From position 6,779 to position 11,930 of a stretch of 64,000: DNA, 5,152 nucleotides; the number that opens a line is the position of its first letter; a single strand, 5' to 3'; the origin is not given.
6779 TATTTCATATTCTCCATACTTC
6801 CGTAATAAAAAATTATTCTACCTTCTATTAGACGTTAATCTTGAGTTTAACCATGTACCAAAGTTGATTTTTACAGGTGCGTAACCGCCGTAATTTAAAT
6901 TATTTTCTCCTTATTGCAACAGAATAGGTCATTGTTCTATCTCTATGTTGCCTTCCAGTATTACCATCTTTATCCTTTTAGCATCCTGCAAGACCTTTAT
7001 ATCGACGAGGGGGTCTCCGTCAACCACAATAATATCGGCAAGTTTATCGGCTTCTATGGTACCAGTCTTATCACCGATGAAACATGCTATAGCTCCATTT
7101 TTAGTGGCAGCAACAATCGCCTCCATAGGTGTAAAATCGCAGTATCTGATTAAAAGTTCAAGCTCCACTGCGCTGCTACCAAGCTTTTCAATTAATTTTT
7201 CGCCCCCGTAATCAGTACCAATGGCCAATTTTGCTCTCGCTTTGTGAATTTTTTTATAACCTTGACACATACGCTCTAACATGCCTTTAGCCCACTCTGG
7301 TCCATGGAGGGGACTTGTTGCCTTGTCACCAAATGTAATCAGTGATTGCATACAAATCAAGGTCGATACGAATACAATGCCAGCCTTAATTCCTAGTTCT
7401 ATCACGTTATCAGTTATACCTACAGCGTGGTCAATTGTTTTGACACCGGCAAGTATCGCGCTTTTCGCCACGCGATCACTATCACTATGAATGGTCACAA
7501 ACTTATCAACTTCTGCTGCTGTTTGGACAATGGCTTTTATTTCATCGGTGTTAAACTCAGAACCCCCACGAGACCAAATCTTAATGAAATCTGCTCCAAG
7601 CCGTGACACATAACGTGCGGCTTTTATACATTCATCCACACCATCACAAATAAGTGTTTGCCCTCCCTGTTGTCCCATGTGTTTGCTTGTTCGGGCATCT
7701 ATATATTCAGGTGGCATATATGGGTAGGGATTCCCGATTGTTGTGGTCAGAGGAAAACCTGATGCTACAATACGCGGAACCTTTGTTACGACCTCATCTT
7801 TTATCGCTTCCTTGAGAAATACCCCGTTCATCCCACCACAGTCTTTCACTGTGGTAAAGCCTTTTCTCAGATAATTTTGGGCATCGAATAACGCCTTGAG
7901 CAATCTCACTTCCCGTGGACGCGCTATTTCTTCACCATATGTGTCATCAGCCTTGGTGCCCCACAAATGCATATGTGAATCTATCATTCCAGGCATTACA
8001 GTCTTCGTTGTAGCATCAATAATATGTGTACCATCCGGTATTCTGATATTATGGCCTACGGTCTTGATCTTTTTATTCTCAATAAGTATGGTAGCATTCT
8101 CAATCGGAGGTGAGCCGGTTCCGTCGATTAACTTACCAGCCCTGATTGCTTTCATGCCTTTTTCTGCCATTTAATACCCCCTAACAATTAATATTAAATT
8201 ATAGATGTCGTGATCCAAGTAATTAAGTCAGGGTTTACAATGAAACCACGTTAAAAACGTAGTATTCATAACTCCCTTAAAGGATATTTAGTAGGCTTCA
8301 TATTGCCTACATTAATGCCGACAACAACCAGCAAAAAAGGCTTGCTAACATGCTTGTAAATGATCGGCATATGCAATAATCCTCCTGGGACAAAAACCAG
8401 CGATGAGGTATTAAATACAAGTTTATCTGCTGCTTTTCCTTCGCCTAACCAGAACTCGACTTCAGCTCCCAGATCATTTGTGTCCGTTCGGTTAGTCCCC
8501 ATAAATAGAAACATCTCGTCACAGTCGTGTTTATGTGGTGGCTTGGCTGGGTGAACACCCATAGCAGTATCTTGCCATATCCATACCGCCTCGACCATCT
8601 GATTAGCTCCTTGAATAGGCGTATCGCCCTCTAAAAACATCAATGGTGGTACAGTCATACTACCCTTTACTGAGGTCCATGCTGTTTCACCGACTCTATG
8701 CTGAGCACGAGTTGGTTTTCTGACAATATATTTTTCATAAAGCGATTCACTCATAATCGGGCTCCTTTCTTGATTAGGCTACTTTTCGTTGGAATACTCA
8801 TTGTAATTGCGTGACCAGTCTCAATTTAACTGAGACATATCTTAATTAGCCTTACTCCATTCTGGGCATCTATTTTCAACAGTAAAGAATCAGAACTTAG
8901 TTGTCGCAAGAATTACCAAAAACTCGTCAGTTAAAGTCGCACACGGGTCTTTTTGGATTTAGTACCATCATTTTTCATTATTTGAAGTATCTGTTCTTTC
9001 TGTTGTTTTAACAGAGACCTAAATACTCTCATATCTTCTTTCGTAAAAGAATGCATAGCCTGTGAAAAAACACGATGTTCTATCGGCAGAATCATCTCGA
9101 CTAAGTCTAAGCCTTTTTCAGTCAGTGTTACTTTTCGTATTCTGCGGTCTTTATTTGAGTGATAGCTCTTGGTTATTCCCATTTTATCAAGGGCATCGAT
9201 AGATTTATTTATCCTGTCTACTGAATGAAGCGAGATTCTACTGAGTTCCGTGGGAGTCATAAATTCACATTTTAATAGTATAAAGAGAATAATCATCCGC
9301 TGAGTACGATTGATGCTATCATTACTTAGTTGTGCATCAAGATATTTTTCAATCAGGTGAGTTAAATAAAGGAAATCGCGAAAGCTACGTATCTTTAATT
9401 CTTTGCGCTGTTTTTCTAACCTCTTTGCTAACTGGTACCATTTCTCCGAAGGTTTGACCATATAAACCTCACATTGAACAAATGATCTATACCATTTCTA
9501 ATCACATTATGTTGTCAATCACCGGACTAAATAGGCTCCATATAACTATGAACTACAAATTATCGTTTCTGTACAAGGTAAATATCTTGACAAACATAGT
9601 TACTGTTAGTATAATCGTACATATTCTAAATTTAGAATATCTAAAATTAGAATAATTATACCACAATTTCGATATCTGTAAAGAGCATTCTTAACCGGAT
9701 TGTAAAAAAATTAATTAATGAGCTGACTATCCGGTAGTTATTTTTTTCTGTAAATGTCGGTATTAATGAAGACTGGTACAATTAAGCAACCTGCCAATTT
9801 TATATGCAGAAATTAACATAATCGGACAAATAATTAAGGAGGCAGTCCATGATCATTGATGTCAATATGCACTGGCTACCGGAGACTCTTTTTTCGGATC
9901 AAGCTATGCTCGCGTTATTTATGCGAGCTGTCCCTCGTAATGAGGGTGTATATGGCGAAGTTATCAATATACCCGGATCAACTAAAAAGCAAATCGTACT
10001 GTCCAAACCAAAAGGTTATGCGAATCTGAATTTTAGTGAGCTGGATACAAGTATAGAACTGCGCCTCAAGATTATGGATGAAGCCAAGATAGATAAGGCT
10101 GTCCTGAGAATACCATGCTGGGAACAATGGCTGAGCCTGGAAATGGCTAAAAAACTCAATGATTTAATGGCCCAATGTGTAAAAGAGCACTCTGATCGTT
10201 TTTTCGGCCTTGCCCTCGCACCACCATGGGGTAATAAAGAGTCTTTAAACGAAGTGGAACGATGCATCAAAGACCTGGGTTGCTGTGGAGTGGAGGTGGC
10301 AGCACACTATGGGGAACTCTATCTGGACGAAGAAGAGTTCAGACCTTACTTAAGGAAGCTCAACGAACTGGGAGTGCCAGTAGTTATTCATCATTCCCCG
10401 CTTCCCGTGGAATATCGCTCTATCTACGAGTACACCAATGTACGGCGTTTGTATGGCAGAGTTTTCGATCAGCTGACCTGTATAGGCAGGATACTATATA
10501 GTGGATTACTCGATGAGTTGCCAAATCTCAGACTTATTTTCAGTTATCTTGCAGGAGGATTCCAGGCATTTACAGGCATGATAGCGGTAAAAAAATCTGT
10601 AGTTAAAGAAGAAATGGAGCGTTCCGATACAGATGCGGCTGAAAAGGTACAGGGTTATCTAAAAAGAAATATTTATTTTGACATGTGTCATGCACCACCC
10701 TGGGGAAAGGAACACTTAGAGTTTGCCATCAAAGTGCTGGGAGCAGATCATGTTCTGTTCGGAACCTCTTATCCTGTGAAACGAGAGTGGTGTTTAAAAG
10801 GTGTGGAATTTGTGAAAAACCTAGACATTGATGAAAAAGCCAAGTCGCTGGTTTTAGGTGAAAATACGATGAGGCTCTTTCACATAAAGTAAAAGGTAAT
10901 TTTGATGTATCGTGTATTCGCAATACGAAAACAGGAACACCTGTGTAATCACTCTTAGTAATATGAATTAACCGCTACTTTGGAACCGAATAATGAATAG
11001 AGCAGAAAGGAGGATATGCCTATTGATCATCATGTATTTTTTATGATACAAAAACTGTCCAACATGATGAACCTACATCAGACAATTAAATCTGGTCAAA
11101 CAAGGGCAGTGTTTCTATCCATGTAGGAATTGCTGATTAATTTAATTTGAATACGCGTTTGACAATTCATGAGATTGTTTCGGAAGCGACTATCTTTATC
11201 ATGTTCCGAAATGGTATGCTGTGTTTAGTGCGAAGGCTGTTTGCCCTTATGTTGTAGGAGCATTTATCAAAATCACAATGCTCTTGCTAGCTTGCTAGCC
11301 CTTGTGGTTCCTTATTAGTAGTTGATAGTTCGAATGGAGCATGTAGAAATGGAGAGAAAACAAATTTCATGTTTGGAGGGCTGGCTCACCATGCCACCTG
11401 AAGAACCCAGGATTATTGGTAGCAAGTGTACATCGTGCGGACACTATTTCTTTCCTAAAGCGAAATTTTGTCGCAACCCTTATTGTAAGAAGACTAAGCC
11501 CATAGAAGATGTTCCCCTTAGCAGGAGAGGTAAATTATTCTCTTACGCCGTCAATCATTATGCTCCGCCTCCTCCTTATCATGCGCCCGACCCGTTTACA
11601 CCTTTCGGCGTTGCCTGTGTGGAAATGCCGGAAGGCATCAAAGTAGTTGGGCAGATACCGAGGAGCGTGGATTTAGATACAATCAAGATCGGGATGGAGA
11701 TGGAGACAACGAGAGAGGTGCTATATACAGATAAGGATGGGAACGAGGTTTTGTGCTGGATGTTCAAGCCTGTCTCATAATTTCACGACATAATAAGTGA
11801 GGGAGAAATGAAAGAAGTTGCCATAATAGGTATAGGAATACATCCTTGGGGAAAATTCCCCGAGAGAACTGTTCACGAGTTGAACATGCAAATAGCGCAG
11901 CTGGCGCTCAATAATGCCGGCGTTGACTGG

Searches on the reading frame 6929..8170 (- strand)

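Call 35: search_protein_families(library=pfam, proteins=[window:6929-8170:-], max_evalue=0.00001)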
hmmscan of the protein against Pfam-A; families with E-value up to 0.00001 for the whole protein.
window:6929-8170:- (413 aa): 2 families
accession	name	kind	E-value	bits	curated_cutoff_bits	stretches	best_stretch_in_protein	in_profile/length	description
PF01979.26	Amidohydro_1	-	3.1e-30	106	25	1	57-409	1-344/345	Amidohydrolase family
PF07969.17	Amidohydro_3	-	2.4e-15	57.4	29.7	1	193-409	230-470/472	Amidohydrolase family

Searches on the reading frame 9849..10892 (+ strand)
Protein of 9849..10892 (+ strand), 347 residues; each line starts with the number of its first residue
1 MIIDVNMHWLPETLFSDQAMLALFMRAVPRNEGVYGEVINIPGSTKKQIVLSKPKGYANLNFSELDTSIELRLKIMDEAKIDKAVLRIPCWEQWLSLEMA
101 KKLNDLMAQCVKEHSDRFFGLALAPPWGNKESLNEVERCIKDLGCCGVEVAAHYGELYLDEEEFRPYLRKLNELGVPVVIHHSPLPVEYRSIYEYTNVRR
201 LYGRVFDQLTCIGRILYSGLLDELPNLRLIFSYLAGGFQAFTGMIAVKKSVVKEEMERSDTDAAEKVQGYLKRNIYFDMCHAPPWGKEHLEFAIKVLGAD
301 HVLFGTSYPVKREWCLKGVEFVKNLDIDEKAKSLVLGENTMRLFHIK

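Call 11: search_protein_families(library=pfam, proteins=[window:9849-10892:+])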
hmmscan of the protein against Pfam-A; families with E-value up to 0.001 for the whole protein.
window:9849-10892:+ (347 aa): 1 family
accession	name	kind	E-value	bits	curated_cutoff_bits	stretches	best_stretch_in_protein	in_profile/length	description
PF04909.20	Amidohydro_2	-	1.3e-23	84.7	26.4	1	100-345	62-288/289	Amidohydrolase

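Call 36: search_protein_families(library=ncbifam, proteins=[window:9849-10892:+], max_evalue=0.00001)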
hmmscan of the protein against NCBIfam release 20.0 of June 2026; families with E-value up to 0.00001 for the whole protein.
window:9849-10892:+ (347 aa): 0 families

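Call 42: search_solved_structures(query=window:9849-10892:+, max_evalue=0.00001)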
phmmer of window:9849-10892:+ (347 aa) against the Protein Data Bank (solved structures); distinct sequences matched with E-value up to 0.00001: 29.
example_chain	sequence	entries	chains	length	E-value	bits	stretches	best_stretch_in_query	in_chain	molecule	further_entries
4icm_A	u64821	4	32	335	1e-19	73.9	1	93-346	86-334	5-carboxyvanillate decarboxylase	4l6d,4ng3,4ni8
4qs5_A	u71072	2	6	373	1.1e-19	73.8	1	70-332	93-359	Ligw2 Decarboxylase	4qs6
4inf_A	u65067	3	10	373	1.5e-19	73.3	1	70-332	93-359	METAL-DEPENDENT HYDROLASE | 5-Carboxyvanillate Decarboxylase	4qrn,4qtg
2dvt_A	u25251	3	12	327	1.8e-17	66.5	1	70-311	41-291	Thermophilic reversible gamma-resorcylate decarboxylase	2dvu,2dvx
3s4t_A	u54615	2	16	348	3.8e-17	65.4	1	70-344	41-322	Amidohydrolase 2 | Gamma-resorcylate decarboxylase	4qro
4ign_A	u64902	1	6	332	4.7e-16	61.8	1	69-339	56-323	2-amino-3-carboxymuconate-6-semialdehyde decarboxylase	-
4igm_A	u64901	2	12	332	6.4e-16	61.4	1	70-339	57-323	2-amino-3-carboxymuconate-6-semialdehyde decarboxylase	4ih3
4ofc_A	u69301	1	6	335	6.5e-16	61.4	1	70-339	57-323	2-amino-3-carboxymuconate-6-semialdehyde decarboxylase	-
2wm1_A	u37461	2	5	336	6.6e-16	61.4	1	70-339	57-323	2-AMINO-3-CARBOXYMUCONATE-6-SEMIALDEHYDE DECARBOXYLASE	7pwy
3nur_A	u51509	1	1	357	2.4e-12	49.6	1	96-332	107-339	Amidohydrolase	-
6jqw_A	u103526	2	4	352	1.9e-09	40.1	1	97-311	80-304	Salicylate decarboxylase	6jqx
8h41_A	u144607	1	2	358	2e-09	40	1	97-311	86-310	Salicylate decarboxylase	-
4era_A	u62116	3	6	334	2.2e-09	39.9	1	90-346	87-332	2-amino-3-carboxymuconate 6-semialdehyde decarboxylase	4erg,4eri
8yt2_A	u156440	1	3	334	5.8e-09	38.5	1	90-346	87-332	2-amino-3-carboxymuconate 6-semialdehyde decarboxylase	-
4ifr_A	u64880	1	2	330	6.2e-09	38.4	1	90-346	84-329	2-amino-3-carboxymuconate 6-semialdehyde decarboxylase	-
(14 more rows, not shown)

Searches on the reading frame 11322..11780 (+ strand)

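Call 11: search_protein_families(library=pfam, proteins=[window:11322-11780:+])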
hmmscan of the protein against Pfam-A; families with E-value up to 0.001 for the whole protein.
window:11322-11780:+ (152 aa): 2 families
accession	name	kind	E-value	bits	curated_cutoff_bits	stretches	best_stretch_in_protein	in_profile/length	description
PF01796.24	OB_ChsH2_C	-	1.3e-11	44.7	27.1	1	64-128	2-61/65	ChsH2, C-terminal OB-fold domain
PF12172.15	zf-ChsH2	-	2.7e-08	33.9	23.2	1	27-56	5-32/37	ChsH2, rubredoxin-like zinc ribbon domain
